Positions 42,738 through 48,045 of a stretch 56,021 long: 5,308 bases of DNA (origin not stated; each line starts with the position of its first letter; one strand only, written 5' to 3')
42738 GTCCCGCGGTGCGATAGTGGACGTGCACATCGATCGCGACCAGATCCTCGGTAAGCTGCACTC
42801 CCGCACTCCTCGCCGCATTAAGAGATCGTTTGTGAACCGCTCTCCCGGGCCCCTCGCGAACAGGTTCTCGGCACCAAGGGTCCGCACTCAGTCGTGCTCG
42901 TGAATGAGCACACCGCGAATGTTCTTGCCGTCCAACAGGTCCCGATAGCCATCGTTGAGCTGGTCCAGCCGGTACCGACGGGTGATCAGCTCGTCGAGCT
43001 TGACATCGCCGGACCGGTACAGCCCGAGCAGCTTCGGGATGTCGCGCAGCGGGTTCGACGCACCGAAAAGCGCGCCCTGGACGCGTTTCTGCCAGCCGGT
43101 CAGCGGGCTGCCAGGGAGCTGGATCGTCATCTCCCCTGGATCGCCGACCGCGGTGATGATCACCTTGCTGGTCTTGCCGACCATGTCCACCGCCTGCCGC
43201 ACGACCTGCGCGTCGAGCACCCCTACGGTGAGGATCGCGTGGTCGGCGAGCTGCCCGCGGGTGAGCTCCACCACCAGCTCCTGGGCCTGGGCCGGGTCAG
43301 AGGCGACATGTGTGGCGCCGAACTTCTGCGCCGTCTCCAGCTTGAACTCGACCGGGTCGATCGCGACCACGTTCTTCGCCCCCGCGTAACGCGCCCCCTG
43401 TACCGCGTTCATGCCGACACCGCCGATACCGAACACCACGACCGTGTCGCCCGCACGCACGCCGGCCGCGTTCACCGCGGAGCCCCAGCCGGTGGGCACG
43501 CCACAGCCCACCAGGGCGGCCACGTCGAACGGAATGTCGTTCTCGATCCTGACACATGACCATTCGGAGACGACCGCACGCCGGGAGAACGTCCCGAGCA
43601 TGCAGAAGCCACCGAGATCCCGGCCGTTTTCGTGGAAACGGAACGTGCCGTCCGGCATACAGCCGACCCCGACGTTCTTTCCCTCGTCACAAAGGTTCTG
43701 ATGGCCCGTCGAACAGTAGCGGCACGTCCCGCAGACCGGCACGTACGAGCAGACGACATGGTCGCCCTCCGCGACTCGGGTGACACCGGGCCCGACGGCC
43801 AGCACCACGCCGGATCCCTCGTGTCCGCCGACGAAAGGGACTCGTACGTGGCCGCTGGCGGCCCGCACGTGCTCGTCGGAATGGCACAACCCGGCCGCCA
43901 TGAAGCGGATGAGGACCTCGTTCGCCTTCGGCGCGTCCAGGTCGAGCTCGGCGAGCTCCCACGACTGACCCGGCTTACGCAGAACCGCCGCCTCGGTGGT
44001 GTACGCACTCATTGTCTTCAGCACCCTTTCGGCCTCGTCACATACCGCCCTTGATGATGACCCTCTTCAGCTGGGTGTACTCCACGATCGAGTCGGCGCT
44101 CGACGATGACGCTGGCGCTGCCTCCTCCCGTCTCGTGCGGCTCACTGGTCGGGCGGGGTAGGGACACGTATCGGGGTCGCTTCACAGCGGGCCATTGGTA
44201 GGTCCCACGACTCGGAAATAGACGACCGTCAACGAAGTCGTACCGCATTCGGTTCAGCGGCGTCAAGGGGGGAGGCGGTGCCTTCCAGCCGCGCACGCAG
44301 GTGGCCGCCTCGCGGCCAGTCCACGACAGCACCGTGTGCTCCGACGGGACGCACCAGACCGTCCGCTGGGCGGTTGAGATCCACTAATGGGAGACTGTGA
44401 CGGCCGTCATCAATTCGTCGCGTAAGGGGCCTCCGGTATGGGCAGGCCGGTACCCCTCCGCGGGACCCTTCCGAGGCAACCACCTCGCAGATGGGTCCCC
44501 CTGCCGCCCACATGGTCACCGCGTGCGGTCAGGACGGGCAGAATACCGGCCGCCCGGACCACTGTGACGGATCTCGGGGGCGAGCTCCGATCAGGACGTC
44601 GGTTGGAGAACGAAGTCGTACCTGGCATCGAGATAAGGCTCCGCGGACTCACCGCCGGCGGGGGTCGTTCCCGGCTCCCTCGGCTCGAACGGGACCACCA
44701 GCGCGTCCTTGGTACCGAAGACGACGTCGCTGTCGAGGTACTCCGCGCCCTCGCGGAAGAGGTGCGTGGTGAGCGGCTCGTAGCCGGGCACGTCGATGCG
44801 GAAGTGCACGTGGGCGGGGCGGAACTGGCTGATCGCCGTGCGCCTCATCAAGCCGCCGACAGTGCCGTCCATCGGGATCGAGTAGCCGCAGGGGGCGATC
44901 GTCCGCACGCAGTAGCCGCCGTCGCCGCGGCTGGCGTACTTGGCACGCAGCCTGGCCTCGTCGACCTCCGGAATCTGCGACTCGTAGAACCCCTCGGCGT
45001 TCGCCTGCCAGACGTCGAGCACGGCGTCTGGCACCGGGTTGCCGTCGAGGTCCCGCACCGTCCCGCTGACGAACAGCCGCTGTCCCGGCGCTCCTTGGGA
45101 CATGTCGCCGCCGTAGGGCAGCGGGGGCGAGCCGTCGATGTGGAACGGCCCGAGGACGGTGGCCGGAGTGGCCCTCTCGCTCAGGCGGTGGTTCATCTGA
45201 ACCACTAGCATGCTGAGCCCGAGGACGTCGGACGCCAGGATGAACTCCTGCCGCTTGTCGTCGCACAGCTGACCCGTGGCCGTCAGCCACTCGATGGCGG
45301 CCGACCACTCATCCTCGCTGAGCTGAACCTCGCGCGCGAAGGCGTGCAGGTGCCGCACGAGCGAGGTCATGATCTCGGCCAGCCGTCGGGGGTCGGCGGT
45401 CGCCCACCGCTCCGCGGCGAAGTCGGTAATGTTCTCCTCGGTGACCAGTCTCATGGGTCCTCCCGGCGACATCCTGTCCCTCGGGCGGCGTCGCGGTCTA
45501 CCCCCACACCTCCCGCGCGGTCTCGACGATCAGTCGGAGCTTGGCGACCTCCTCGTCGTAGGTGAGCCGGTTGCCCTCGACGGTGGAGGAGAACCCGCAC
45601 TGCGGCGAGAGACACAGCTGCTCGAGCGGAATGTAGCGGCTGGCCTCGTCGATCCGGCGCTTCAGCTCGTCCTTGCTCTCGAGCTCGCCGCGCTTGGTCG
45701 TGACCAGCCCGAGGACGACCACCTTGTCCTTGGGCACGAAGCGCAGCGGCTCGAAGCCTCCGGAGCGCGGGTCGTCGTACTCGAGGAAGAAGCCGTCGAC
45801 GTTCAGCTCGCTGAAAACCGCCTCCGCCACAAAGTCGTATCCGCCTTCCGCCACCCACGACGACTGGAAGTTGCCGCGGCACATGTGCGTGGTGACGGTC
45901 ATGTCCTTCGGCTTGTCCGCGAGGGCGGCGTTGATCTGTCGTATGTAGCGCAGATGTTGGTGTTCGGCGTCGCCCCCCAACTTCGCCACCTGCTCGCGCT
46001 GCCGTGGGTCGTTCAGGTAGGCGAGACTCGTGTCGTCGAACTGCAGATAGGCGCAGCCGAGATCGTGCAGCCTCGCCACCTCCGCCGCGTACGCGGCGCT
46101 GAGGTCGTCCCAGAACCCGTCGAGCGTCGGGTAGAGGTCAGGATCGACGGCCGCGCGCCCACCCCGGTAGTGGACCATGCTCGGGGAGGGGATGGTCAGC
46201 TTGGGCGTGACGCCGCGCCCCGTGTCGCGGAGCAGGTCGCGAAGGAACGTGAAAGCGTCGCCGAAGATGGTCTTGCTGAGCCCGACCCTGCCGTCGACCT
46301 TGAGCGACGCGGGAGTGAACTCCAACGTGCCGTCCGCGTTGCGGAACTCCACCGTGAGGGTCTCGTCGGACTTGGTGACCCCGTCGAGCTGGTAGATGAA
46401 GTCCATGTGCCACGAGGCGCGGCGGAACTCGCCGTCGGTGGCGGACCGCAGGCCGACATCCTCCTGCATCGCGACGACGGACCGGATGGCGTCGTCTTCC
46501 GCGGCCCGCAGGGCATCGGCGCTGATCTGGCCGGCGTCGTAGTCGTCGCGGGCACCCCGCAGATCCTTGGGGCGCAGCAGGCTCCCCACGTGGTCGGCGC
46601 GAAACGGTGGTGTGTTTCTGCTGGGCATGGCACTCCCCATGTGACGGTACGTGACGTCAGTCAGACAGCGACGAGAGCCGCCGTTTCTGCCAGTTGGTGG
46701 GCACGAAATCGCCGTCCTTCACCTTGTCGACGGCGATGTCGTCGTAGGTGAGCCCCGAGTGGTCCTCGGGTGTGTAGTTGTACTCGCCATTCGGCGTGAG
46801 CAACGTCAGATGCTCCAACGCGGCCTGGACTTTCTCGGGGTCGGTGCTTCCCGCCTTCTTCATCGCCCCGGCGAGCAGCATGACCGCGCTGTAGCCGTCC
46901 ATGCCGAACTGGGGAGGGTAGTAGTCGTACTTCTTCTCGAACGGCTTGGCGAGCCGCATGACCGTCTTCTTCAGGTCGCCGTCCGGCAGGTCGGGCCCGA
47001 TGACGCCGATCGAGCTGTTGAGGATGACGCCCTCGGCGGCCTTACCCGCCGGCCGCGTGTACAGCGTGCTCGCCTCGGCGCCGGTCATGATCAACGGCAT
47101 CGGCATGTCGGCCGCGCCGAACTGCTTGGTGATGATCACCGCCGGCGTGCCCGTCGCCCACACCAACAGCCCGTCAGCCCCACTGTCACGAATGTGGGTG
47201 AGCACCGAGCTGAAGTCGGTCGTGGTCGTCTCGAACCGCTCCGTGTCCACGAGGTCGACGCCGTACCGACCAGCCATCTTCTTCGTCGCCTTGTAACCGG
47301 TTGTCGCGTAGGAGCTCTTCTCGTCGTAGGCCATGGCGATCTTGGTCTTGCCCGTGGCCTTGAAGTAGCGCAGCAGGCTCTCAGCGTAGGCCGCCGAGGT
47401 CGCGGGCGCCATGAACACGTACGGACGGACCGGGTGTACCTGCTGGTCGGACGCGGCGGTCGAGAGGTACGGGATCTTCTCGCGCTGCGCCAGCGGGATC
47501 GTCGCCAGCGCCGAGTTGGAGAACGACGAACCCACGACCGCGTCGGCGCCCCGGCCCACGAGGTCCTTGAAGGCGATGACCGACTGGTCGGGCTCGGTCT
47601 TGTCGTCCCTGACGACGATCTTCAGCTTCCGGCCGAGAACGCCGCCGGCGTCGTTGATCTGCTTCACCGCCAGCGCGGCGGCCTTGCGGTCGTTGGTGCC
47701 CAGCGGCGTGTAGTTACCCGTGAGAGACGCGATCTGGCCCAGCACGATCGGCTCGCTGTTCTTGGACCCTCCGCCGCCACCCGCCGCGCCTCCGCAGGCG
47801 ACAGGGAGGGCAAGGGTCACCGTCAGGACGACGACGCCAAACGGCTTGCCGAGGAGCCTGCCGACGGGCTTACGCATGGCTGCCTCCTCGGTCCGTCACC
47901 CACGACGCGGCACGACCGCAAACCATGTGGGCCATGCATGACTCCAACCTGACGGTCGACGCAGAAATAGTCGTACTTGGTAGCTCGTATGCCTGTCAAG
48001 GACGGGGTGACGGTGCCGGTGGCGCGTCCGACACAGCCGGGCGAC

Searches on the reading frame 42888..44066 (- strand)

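Call 64: search_protein_families(library=pfam, proteins=[window:42888-44066:-], max_evalue=0.0001)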
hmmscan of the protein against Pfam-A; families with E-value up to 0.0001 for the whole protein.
window:42888-44066:- (392 aa): 2 families
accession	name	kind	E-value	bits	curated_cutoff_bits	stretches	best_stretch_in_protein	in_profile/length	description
PF08240.17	ADH_N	-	1.1e-21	77.5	23.5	1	48-175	2-103/104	Alcohol dehydrogenase GroES-like domain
PF00107.32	ADH_zinc_N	-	1.2e-19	70.9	31.8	1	216-341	1-121/129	Zinc-binding dehydrogenase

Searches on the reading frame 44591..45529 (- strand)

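Call 64: search_protein_families(library=pfam, proteins=[window:44591-45529:-], max_evalue=0.0001)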
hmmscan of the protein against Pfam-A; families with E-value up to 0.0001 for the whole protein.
window:44591-45529:- (312 aa): 2 families
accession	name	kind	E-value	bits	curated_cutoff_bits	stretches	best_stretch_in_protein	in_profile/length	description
PF00775.27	Dioxygenase_C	-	8.7e-34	117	27.3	1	144-309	22-181/182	Dioxygenase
PF04444.19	Dioxygenase_N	-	1.6e-30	105.2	27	1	48-120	2-74/75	Catechol dioxygenase N terminus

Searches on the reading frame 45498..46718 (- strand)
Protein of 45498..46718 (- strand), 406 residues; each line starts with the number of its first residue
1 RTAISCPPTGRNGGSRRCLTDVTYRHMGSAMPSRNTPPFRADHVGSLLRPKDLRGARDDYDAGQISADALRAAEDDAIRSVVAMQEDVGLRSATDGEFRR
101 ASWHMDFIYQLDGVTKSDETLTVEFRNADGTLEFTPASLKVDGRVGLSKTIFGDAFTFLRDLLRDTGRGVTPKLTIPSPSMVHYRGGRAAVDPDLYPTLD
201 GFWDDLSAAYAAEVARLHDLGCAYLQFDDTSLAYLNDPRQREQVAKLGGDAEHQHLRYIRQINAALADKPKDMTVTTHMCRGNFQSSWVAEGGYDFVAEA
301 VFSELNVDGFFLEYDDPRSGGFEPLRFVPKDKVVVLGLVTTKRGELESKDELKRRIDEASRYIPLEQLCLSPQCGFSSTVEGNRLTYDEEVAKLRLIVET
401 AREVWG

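Call 64: search_protein_families(library=pfam, proteins=[window:45498-46718:-], max_evalue=0.0001)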
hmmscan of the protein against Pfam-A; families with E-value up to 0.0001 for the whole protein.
window:45498-46718:- (406 aa): 1 family
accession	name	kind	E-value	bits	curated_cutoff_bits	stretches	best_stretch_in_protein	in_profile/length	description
PF01717.24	Meth_synt_2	-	1.3e-17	64.5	21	1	205-402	151-323/324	Cobalamin-independent synthase, Catalytic domain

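Call 87: search_protein_families(library=ncbifam, proteins=[window:45498-46718:-], max_evalue=0.001)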
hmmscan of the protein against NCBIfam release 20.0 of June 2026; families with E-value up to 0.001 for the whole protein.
window:45498-46718:- (406 aa): 7 families
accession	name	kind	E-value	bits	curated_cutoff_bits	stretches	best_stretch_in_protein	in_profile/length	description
NF005085.0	PRK06520.1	subfamily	6.1e-133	443.5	313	1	34-405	3-368/368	5-methyltetrahydropteroyltriglutamate--homocysteine S-methyltransferase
NF004875.0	PRK06233.1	equivalog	3e-103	345.5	576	1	35-405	6-372/373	vitamin B12 independent methionine synthase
NF003317.0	PRK04326.1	equivalog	1.2e-19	70.7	406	1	36-404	6-322/340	methionine synthase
NF003556.0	PRK05222.1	equivalog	1.3e-09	37.6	541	1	35-117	416-498/750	5-methyltetrahydropteroyltriglutamate--homocysteine S-methyltransferase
TIGR01371.1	met_syn_B12ind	equivalog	1.4e-09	37.5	929.95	1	35-115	422-502/754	5-methyltetrahydropteroyltriglutamate--homocysteine S-methyltransferase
NF006589.0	PRK09121.1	equivalog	8.3e-09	34.9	392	1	42-162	8-122/342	methionine synthase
NF002119.0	PRK00957.1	equivalog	4e-06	26.2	258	1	330-403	236-303/306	methionine synthase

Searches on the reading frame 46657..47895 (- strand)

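Call 64: search_protein_families(library=pfam, proteins=[window:46657-47895:-], max_evalue=0.0001)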
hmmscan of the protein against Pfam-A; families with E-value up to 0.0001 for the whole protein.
window:46657-47895:- (412 aa): 3 families
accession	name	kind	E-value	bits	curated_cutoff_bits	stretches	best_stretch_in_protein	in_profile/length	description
PF13458.12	Peripla_BP_6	-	1.2e-65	222.9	31.7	1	49-381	1-329/343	Periplasmic binding protein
PF01094.35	ANF_receptor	-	3.3e-17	63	25.4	1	71-361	4-305/353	Receptor family ligand binding region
PF13433.12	Peripla_BP_5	-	7.1e-17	62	27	1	53-264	4-213/363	Periplasmic binding protein domain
